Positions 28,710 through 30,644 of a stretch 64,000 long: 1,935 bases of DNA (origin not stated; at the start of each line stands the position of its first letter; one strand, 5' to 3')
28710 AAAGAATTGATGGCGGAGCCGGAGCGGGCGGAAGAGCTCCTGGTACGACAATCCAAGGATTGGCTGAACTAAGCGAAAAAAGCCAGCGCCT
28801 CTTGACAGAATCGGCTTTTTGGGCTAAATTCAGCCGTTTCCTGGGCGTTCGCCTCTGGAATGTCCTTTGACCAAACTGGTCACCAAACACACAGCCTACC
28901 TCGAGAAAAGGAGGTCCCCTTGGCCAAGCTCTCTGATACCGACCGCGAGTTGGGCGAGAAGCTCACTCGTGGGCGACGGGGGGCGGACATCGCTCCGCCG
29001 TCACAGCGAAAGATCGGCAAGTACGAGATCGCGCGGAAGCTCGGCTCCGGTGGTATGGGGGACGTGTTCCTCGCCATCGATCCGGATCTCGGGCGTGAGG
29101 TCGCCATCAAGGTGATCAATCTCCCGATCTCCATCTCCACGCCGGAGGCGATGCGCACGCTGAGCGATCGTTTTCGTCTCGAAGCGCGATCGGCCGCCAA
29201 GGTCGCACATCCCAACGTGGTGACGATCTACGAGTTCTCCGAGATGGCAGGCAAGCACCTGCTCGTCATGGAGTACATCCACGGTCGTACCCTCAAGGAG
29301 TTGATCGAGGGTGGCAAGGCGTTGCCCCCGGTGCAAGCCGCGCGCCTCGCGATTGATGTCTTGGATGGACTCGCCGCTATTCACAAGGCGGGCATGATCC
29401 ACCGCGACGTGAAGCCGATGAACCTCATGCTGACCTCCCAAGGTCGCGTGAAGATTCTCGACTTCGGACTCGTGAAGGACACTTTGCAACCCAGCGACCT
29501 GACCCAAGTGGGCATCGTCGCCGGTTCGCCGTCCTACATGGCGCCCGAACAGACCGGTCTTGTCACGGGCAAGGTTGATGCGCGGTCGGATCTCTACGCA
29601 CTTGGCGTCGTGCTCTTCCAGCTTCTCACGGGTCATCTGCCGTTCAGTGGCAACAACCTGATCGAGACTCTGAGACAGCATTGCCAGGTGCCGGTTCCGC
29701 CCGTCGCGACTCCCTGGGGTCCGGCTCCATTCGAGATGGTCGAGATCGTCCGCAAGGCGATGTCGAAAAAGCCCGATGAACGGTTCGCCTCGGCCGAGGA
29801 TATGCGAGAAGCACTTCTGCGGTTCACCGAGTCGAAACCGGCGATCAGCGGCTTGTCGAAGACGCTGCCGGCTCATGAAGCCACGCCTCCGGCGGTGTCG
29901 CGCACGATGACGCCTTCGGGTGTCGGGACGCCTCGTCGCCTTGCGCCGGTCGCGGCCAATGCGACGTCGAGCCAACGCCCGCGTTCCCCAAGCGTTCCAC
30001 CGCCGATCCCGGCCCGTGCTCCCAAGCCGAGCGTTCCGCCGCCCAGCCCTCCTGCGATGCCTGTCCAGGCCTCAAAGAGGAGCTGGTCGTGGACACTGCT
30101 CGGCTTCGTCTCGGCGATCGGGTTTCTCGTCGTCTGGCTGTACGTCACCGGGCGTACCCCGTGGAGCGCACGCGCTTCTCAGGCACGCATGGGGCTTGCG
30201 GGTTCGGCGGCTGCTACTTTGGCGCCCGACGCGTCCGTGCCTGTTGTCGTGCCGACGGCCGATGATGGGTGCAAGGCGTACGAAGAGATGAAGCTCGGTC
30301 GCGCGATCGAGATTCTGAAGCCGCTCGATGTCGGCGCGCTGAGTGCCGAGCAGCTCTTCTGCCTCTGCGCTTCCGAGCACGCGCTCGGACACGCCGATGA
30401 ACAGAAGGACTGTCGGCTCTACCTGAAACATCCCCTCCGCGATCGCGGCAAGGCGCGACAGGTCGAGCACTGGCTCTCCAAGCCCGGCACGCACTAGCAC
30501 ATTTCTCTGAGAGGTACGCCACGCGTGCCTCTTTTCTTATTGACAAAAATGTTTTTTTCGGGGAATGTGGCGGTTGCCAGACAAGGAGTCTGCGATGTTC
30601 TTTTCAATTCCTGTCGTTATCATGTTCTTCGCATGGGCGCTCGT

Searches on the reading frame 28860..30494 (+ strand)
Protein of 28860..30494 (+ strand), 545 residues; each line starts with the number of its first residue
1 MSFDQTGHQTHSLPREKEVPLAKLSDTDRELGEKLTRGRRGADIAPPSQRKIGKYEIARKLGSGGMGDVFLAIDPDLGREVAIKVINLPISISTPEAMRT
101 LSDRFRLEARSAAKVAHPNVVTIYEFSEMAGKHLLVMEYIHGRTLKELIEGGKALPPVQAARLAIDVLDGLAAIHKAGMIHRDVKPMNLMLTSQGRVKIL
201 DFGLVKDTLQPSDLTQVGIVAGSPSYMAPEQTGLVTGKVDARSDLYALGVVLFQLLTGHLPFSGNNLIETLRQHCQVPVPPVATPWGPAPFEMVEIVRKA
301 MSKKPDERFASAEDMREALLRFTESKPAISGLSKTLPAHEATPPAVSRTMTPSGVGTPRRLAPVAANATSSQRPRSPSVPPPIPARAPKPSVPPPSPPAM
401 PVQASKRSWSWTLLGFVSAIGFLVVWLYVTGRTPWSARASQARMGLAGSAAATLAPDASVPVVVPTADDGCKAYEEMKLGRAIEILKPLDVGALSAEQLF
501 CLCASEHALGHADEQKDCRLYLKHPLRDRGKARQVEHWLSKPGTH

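Call 49: search_protein_families(library=ncbifam, proteins=[window:28860-30494:+], max_evalue=0.00001)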
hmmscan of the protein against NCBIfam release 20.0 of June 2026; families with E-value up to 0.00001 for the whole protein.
window:28860-30494:+ (545 aa): 19 families
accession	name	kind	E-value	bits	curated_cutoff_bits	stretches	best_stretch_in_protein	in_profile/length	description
NF033483.0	PknB_PASTA_kin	equivalog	4e-86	290.2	450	1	53-412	7-336/563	Stk1 family PASTA domain-containing Ser/Thr kinase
NF052427.1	StpK7MSMEG_1200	equivalog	5.4e-56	190.3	900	1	50-331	4-277/601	serine/threonine protein kinase StpK7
NF047741.1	antiphage_MADS6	equivalog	5.7e-48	163.9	460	2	160-330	301-468/612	methylation-associated defense system protein kinase MAD6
TIGR03903.1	TOMM_kin_cyc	equivalog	1.3e-43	149.1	705.75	1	78-359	3-286/1267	TOMM system kinase/cyclase fusion protein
NF009651.0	PRK13184.1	equivalog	5e-41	140.6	839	1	52-328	1-296/932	serine/threonine-protein kinase PknD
NF038150.1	lanthi_synth_IV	equivalog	4.1e-30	104.8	650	1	53-365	189-497/851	class IV lanthionine synthetase LanL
NF053615.1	SerThrKinAfsKStmc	equivalog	1.7e-29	103.1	1300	1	49-309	9-255/809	protein serine/threonine kinase AfsK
NF033442.0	BREX_PglW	equivalog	7.6e-25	86.8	990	1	47-318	506-765/1391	BREX system serine/threonine kinase PglW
NF058632.1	SerThrKinPrkT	equivalog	6.2e-13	48.4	280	1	54-203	22-163/322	serine/threonine protein kinase PrkT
NF038151.1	lanthi_synth_III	equivalog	4e-12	45.3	575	1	53-259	220-426/833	class III lanthionine synthetase LanKC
TIGR03724.2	arch_bud32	equivalog_domain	6.1e-12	45.4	125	1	102-208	37-134/193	KEOPS complex kinase/ATPase Bud32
NF011463.0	PRK14879.1-4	equivalog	1.7e-10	40.7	188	1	100-205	60-160/237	Kae1-associated kinase Bud32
NF011460.0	PRK14879.1-1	equivalog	4.8e-10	39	199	1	131-214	84-166/232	Kae1-associated kinase Bud32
NF011464.0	PRK14879.1-7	equivalog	3.3e-09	36.8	246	1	110-206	58-150/221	Kae1-associated kinase Bud32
NF007174.0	PRK09605.1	equivalog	1.3e-08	33.8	447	1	102-208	380-476/535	bifunctional N(6)-L-threonylcarbamoyladenine synthase/serine/threonine protein kinase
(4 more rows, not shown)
